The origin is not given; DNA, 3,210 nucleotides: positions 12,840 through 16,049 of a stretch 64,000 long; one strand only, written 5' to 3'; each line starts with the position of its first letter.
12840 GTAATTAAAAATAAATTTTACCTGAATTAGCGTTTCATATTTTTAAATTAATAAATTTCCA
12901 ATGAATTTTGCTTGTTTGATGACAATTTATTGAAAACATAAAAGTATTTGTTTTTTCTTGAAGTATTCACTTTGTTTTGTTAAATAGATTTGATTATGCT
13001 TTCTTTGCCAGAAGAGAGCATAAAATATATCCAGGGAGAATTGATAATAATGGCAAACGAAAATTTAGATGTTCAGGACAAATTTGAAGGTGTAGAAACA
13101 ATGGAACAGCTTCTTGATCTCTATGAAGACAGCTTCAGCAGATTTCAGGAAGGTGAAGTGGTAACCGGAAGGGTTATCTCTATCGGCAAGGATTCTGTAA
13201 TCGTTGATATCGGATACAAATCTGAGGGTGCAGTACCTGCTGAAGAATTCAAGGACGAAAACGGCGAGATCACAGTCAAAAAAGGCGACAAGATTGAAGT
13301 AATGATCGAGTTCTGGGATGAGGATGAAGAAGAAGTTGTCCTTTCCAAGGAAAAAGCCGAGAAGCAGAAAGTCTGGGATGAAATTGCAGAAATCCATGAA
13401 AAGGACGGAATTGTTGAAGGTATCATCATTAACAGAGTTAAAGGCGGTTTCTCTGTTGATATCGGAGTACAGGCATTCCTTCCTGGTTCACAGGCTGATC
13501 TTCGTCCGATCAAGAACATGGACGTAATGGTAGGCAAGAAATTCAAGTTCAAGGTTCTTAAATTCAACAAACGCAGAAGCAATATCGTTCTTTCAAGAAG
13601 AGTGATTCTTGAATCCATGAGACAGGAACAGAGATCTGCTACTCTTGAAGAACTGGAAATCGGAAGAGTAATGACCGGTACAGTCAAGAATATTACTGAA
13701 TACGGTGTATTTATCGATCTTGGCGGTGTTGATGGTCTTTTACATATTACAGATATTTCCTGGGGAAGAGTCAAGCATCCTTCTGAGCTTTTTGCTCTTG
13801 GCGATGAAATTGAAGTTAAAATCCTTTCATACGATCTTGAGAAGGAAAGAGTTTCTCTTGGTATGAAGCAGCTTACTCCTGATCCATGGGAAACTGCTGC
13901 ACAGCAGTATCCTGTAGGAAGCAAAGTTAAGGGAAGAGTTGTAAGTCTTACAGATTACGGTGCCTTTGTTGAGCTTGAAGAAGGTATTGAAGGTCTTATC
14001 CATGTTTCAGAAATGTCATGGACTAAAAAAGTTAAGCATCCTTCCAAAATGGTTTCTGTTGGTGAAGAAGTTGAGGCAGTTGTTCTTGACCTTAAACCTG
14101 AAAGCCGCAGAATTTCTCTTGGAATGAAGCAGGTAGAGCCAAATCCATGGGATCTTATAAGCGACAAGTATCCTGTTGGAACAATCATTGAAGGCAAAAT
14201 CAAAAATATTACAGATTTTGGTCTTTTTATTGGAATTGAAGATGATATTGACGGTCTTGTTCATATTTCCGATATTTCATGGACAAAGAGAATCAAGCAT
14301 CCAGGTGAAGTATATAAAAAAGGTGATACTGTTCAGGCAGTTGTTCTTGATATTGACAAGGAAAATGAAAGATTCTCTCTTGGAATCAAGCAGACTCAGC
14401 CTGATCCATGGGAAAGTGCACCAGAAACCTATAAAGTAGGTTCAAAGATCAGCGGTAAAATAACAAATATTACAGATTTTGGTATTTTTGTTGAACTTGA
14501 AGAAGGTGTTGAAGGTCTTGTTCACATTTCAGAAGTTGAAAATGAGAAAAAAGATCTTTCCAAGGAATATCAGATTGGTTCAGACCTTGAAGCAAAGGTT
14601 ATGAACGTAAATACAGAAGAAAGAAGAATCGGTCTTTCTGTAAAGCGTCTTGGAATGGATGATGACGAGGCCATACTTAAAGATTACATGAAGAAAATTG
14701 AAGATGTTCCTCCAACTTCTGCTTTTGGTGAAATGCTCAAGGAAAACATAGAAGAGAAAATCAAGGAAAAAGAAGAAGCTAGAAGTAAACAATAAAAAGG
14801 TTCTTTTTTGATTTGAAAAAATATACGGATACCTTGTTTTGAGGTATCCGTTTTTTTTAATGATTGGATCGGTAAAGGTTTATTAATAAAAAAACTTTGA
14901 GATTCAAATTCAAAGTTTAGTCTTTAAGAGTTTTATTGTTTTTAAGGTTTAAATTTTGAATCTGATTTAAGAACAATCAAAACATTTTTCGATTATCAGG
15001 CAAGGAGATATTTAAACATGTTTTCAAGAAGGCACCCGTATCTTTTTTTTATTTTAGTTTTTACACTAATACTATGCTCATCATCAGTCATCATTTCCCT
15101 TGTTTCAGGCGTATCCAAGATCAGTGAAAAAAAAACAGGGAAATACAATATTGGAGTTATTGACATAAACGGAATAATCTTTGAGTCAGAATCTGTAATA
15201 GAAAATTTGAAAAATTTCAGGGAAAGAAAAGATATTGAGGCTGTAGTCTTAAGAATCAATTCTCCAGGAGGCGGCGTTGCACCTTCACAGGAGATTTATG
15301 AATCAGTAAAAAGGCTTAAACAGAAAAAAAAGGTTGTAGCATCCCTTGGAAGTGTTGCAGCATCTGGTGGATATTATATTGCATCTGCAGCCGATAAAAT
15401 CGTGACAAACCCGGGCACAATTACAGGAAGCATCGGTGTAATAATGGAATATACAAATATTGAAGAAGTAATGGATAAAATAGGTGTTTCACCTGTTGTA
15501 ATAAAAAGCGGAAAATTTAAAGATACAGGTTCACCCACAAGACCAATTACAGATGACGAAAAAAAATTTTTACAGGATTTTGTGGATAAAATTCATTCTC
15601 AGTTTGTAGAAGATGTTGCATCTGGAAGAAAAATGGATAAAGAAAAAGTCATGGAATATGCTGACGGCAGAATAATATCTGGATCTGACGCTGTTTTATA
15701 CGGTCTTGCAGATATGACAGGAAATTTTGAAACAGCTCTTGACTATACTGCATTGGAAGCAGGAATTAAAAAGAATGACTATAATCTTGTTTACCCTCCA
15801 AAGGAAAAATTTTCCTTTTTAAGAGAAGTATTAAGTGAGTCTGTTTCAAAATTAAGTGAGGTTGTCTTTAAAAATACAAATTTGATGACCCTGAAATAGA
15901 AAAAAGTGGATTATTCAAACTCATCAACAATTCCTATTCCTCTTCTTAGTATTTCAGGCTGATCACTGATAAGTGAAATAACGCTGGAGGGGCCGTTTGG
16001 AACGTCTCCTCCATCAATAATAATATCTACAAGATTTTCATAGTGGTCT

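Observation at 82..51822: Dispersed ~145-bp self-complementary intergenic repeat (family A): about 10 copies in 64 kb and no transposase in sight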

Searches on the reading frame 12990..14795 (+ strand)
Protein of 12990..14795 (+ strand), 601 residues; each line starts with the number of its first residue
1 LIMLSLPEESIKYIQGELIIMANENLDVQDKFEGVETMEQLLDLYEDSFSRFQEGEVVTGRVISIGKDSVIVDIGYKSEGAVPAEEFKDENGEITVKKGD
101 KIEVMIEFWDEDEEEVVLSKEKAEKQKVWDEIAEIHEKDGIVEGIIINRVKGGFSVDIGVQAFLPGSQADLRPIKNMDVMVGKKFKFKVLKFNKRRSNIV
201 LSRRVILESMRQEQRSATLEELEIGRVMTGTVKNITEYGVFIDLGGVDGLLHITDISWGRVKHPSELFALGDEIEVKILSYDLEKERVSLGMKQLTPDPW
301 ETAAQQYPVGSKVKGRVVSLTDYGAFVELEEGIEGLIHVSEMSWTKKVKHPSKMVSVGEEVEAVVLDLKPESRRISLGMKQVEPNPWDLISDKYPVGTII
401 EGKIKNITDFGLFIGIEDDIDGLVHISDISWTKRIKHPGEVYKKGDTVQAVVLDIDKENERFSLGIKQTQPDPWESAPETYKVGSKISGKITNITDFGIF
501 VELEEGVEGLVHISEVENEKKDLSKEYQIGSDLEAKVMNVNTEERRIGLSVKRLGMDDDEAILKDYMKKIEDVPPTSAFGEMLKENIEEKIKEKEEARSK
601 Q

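Call 14: search_protein_families(library=ncbifam, proteins=[window:12990-14795:+], max_evalue=0.00001)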
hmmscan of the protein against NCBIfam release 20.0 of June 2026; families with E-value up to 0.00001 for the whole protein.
window:12990-14795:+ (601 aa): 32 families (the best 25 are shown)
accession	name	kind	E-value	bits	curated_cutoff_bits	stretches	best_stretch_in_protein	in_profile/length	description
NF004952.0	PRK06299.1-2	equivalog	3e-255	848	524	2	28-468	23-462/580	30S ribosomal protein S1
NF004954.0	PRK06299.1-4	equivalog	8.2e-210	697.7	727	2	38-469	2-436/560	30S ribosomal protein S1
NF004953.0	PRK06299.1-3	equivalog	1.9e-209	696.7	720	1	36-588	27-564/580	30S ribosomal protein S1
NF004955.0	PRK06299.1-5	equivalog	9.1e-202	671.2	878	2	37-469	8-443/566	30S ribosomal protein S1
TIGR00717.1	rpsA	equivalog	2.1e-196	653.4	577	1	48-552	12-516/516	30S ribosomal protein S1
NF004951.0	PRK06299.1-1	equivalog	1.2e-192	641.2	918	2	39-475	3-442/556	30S ribosomal protein S1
NF005208.0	PRK06676.1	equivalog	2.3e-182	606.3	368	3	38-352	3-320/391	30S ribosomal protein S1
NF000907.0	PRK00087.1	equivalog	6.7e-174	579.7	624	3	27-346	276-600/671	bifunctional 4-hydroxy-3-methylbut-2-enyl diphosphate reductase/30S ribosomal protein S1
NF010379.0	PRK13806.1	equivalog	2.7e-157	524.4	648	2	21-417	1-400/491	30S ribosomal protein S1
NF005911.0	PRK07899.1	equivalog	3.9e-147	490.9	691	3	32-343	13-327/486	30S ribosomal protein S1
NF004956.0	PRK06299.1-6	equivalog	2.2e-127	426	711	1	39-587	15-553/554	30S ribosomal protein S1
NF005973.0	PRK08059.1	equivalog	5.9e-78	258.9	148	4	479-597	3-119/123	S1 domain-containing post-transcriptional regulator GSP13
NF040579.1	S1_dom_CvfD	subfamily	8.7e-76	251.5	117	4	481-593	1-112/113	CvfD/Ygs/GSP13 family RNA-binding post-transcriptional regulator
NF005639.0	PRK07400.1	equivalog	4.1e-74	249.3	460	4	28-301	8-273/318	30S ribosomal protein S1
NF008805.1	PRK11824.1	equivalog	3.6e-55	187.6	471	4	390-467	606-681/683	polyribonucleotide nucleotidyltransferase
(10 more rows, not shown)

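Call 31: find_homologous_proteins(query=window:12990-14795:+, max_evalue=1e-50)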
Query window:12990-14795:+ (601 aa): 8000 proteins with E <= 1e-50 among 8000 candidates; the best 120 are listed.
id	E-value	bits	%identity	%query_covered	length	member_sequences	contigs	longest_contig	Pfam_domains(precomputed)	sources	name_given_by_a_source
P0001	0.0e+0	1297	100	100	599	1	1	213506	PF17092.12,PF00575.30,PF23459.2,PF13509.13,PF24685.2,PF21710.4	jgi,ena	-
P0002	0.0e+0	1293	99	100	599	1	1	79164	PF00575.30,PF23459.2,PF13509.13,PF24685.2,PF21710.4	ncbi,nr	ncbi:MAG: 30S ribosomal protein S1 [Desulfobacteraceae bacterium]|nr:30S ribosomal protein S1 [Desul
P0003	0.0e+0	1288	99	100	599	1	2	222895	PF17092.12,PF00575.30,PF23459.2,PF13509.13,PF24685.2,PF21710.4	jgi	jgi:small subunit ribosomal protein S1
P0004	0.0e+0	1278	99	100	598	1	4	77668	PF00575.30,PF23459.2,PF13509.13,PF24685.2,PF21710.4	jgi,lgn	jgi:small subunit ribosomal protein S1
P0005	0.0e+0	1267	98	100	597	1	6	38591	PF17092.12,PF00575.30,PF23459.2,PF13509.13,PF24685.2,PF21710.4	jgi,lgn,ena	jgi:small subunit ribosomal protein S1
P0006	0.0e+0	1265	98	100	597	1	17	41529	PF17092.12,PF00575.30,PF23459.2,PF13509.13,PF24685.2,PF21710.4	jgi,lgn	jgi:small subunit ribosomal protein S1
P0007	0.0e+0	1241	99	97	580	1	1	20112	PF17092.12,PF00575.30,PF23459.2,PF13509.13,PF24685.2,PF21710.4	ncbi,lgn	ncbi:MAG: 30S ribosomal protein S1 [Desulfobacteraceae bacterium]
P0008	0.0e+0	1193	94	94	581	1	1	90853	PF17092.12,PF00575.30,PF23459.2,PF13509.13,PF24685.2,PF21710.4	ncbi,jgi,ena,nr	ncbi:MAG: 30S ribosomal protein S1 [Desulforegulaceae bacterium]|nr:30S ribosomal protein S1 [Desulf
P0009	0.0e+0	1191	94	94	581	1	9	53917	PF17092.12,PF00575.30,PF23459.2,PF13509.13,PF24685.2,PF21710.4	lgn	-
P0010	0.0e+0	1182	94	96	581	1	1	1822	PF17092.12,PF00575.30,PF23459.2,PF13509.13,PF24685.2,PF21710.4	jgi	jgi:small subunit ribosomal protein S1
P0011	0.0e+0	1182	93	94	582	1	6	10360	PF17092.12,PF00575.30,PF23459.2,PF13509.13,PF24685.2,PF21710.4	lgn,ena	-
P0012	0.0e+0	1180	93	96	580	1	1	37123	PF00575.30,PF23459.2,PF13509.13,PF24685.2,PF21710.4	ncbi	ncbi:MAG: 30S ribosomal protein S1 [Thermodesulfobacteriota bacterium]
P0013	0.0e+0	1179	93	96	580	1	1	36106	PF00575.30,PF23459.2,PF13509.13,PF24685.2,PF21710.4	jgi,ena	jgi:small subunit ribosomal protein S1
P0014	0.0e+0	1178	100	91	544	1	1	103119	PF17092.12,PF00575.30,PF23459.2,PF13509.13,PF24685.2,PF21710.4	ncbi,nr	ncbi:MAG: 30S ribosomal protein S1, partial [Desulfobacteraceae bacterium]|nr:30S ribosomal protein 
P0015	0.0e+0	1174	93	94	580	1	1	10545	PF17092.12,PF00575.30,PF23459.2,PF13509.13,PF21710.4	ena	-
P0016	0.0e+0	1143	89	97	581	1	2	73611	PF17092.12,PF00575.30,PF23459.2,PF13509.13,PF24685.2,PF21710.4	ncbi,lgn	-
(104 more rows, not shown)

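Call 32: find_encoding_contigs(protein=P0008, flank=10000, max_places=2)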
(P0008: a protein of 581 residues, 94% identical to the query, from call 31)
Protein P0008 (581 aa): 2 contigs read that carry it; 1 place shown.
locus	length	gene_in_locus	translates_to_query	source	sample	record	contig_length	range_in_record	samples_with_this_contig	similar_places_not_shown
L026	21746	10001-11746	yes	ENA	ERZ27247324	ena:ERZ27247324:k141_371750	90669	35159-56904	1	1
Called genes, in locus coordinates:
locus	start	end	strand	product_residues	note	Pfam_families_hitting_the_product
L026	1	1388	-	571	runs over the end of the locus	PF01368:DHH, PF02272:DHHA1, PF17768:RecJ_OB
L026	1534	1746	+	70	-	PF16256:DUF4911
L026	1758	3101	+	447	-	PF00919:UPF0004, PF04055:Radical_SAM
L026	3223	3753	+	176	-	PF02577:BFN_dom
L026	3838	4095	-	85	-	-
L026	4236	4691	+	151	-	PF07879:PHB_acc_N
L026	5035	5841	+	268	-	PF12849:PBP_like_2, PF13531:SBP_bac_11 (faint)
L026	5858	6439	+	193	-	-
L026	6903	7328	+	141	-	-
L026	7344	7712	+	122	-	-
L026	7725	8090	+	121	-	-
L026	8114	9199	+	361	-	PF00155:Aminotran_1_2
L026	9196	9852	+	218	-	PF02224:Cytidylate_kin, PF13189:Cytidylate_kin2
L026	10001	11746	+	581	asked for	PF17092:PCB_OB (faint), PF00575:S1, PF00575:S1, PF00575:S1, PF23459:S1_RRP5 (weak), PF00575:S1, PF21710:Spt6_S1 (weak), PF00575:S1, +2 more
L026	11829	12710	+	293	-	PF01972:SDH_protease (weak), PF00574:CLP_protease (weak), PF25145:NfeD1b_N, PF01343:Peptidase_S49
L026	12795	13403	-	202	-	PF01300:Sua5_yciO_yrdC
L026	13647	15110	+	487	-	PF00478:IMPDH, PF03060:NMO (faint), PF00571:CBS, PF01070:FMN_dh (weak)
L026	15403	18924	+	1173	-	PF02811:PHP, PF07733:DNA_pol3_alpha, PF17657:DNA_pol3_finger, PF14579:HHH_6, PF01336:tRNA_anti-codon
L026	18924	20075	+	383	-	PF00155:Aminotran_1_2, PF01053:Cys_Met_Meta_PP (weak)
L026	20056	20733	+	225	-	-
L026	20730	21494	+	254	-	PF01209:Ubie_methyltran, PF13489:Methyltransf_23, PF05175:MTS (weak), PF08241:Methyltransf_11, PF08242:Methyltransf_12, PF13649:Methyltransf_25, PF13847:Methyltransf_31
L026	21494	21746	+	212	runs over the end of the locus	PF13500:AAA_26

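Call 33: find_encoding_contigs(protein=P0016, flank=10000, max_places=2)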
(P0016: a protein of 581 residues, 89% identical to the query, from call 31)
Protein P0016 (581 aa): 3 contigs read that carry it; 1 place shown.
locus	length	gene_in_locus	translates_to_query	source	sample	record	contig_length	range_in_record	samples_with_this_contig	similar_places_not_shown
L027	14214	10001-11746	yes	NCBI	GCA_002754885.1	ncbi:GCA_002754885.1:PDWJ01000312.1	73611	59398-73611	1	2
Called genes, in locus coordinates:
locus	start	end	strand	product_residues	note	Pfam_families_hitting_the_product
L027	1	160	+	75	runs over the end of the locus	PF16256:DUF4911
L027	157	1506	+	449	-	PF00919:UPF0004, PF04055:Radical_SAM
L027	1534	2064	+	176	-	PF02577:BFN_dom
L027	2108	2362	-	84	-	-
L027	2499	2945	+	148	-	PF07879:PHB_acc_N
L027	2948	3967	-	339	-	PF00520:Ion_trans (faint), PF07885:Ion_trans_2, PF02254:TrkA_N (weak), PF22614:Slo-like_RCK (weak), PF03493:BK_channel_a (faint), PF06241:Castor_Poll_mid, PF02080:TrkA_C (weak)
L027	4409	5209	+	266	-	PF12849:PBP_like_2, PF13531:SBP_bac_11 (faint)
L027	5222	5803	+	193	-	-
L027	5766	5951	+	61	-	-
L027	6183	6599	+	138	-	-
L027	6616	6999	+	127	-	-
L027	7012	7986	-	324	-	-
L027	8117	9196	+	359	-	PF00155:Aminotran_1_2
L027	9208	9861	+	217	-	PF02224:Cytidylate_kin, PF13189:Cytidylate_kin2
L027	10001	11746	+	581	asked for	PF17092:PCB_OB (faint), PF00575:S1, PF21710:Spt6_S1 (faint), PF13509:S1_2 (faint), PF00575:S1, PF00575:S1, PF23459:S1_RRP5 (weak), PF00575:S1, +1 more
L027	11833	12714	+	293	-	PF00574:CLP_protease (faint), PF01972:SDH_protease (weak), PF25145:NfeD1b_N (weak), PF01343:Peptidase_S49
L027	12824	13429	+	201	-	-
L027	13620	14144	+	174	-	PF09925:DUF2157 (faint)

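Call 42: find_encoding_contigs(protein=P0002, flank=10000, max_places=1)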
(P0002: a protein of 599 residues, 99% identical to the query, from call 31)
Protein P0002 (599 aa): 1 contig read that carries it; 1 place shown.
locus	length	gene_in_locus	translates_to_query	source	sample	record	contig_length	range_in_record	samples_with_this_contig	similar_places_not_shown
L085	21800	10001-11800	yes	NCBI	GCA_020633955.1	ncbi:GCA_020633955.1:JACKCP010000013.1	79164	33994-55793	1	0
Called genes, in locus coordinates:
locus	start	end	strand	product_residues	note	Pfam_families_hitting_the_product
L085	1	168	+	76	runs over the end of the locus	-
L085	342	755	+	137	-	PF00072:Response_reg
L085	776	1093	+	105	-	-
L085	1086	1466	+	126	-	PF00072:Response_reg, PF03709:OKR_DC_1_N (weak)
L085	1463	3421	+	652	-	PF01627:Hpt, PF02895:H-kinase_dim, PF02518:HATPase_c, PF01584:CheW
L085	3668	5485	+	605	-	PF00672:HAMP (faint), PF00015:MCPsignal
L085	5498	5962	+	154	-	PF01584:CheW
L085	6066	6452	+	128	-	PF00072:Response_reg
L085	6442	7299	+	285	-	PF00512:HisKA (weak), PF02518:HATPase_c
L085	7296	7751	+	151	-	PF03975:CheD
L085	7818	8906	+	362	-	PF00155:Aminotran_1_2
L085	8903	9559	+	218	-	PF02224:Cytidylate_kin, PF13189:Cytidylate_kin2 (weak), PF13238:AAA_18 (weak)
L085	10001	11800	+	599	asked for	PF00575:S1, PF13509:S1_2 (faint), PF24685:OB_RRP5_4th (faint), PF00575:S1, PF23459:S1_RRP5, PF00575:S1, PF21710:Spt6_S1 (weak), PF00575:S1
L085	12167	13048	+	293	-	PF01972:SDH_protease (weak), PF00574:CLP_protease (weak), PF25145:NfeD1b_N, PF01343:Peptidase_S49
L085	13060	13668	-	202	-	PF01300:Sua5_yciO_yrdC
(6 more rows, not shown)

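Call 43: find_encoding_contigs(protein=P0003, flank=10000, max_places=2)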
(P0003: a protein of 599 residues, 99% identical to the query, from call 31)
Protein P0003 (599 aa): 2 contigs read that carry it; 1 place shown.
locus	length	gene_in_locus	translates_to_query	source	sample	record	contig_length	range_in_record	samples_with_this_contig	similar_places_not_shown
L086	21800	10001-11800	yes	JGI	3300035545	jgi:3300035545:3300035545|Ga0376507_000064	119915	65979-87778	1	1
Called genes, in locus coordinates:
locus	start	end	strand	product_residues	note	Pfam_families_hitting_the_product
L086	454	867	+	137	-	PF00072:Response_reg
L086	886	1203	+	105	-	PF13466:STAS_2 (weak)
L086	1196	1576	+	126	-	PF00072:Response_reg, PF03709:OKR_DC_1_N (weak)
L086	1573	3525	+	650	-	PF01627:Hpt, PF02895:H-kinase_dim (weak), PF02518:HATPase_c, PF01584:CheW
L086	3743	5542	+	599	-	PF00672:HAMP (faint), PF00015:MCPsignal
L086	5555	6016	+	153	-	PF01584:CheW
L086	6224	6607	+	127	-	PF00072:Response_reg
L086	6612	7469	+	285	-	PF02518:HATPase_c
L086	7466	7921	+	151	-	PF03975:CheD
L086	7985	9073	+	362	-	PF00155:Aminotran_1_2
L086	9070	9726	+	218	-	PF02224:Cytidylate_kin, PF13189:Cytidylate_kin2 (weak), PF13238:AAA_18 (faint)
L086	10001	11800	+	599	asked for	PF17092:PCB_OB (faint), PF00575:S1, PF13509:S1_2 (faint), PF00575:S1, PF23459:S1_RRP5 (weak), PF00575:S1, PF21710:Spt6_S1 (weak), PF00575:S1, +1 more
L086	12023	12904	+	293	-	PF01972:SDH_protease (weak), PF00574:CLP_protease (weak), PF25145:NfeD1b_N, PF01343:Peptidase_S49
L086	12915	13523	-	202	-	PF01300:Sua5_yciO_yrdC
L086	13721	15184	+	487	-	PF00478:IMPDH, PF00571:CBS, PF03060:NMO (weak), PF01070:FMN_dh (weak)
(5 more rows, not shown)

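Call 44: find_encoding_contigs(protein=P0005, flank=10000, max_places=2)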
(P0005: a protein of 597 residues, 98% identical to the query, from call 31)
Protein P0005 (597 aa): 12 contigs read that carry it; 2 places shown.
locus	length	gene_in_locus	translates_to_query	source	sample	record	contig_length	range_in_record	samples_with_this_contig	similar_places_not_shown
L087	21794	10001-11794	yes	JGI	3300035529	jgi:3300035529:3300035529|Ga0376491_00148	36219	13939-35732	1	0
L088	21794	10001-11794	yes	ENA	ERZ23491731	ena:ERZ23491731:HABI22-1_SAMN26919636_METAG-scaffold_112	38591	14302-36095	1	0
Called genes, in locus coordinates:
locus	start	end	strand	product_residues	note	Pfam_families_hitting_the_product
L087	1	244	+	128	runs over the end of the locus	-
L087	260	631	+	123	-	-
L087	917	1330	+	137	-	PF00072:Response_reg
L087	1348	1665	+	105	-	-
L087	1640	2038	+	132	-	PF00072:Response_reg, PF03709:OKR_DC_1_N (weak)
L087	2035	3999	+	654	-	PF01627:Hpt, PF02895:H-kinase_dim, PF02518:HATPase_c, PF01584:CheW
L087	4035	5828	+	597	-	PF00015:MCPsignal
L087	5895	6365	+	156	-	PF01584:CheW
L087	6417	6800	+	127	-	PF00072:Response_reg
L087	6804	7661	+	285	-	PF00512:HisKA, PF02518:HATPase_c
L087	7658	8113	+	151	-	PF03975:CheD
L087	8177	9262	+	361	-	PF00155:Aminotran_1_2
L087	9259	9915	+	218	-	PF02224:Cytidylate_kin, PF13189:Cytidylate_kin2 (weak), PF13238:AAA_18 (faint), PF13207:AAA_17 (faint)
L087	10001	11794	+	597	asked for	PF17092:PCB_OB (faint), PF00575:S1, PF13509:S1_2 (faint), PF00575:S1, PF23459:S1_RRP5, PF00575:S1, PF21710:Spt6_S1 (weak), PF00575:S1, +1 more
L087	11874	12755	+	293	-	PF01972:SDH_protease (weak), PF00574:CLP_protease (weak), PF25145:NfeD1b_N, PF01343:Peptidase_S49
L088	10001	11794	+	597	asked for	PF17092:PCB_OB (faint), PF00575:S1, PF13509:S1_2 (faint), PF00575:S1, PF23459:S1_RRP5, PF00575:S1, PF21710:Spt6_S1 (weak), PF00575:S1, +1 more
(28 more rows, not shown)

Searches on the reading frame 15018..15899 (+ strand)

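Call 14: search_protein_families(library=ncbifam, proteins=[window:15018-15899:+], max_evalue=0.00001)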
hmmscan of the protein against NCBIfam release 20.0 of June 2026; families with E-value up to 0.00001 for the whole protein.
window:15018-15899:+ (293 aa): 7 families
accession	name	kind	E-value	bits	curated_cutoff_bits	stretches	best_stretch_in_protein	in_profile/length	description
TIGR00706.1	SppA_dom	equivalog_domain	2.1e-69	233.3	155.45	1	45-243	2-202/208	signal peptide peptidase SppA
TIGR00705.1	SppA_67K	equivalog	3.7e-54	184.1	311.45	1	42-281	310-556/590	signal peptide peptidase SppA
NF008195.0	PRK10949.1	equivalog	4.3e-37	127.6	746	1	45-277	328-569/618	signal peptide peptidase SppA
NF008745.0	PRK11778.1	equivalog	1.5e-23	83.5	259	1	71-263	128-315/345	protease SohB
NF045542.1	Clp_rel_HeadMat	equivalog_domain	1.7e-09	37.8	120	1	56-132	19-91/165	head maturation protease, ClpP-related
NF045540.1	scaf_prot_MCP1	exception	2.7e-07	29.7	475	1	60-130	17-85/652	ClpP-like prohead protease/major capsid protein fusion protein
NF047768.1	Clp_like_SDH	equivalog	9.1e-07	28.6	250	1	56-139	64-142/260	SDH family Clp fold serine proteinase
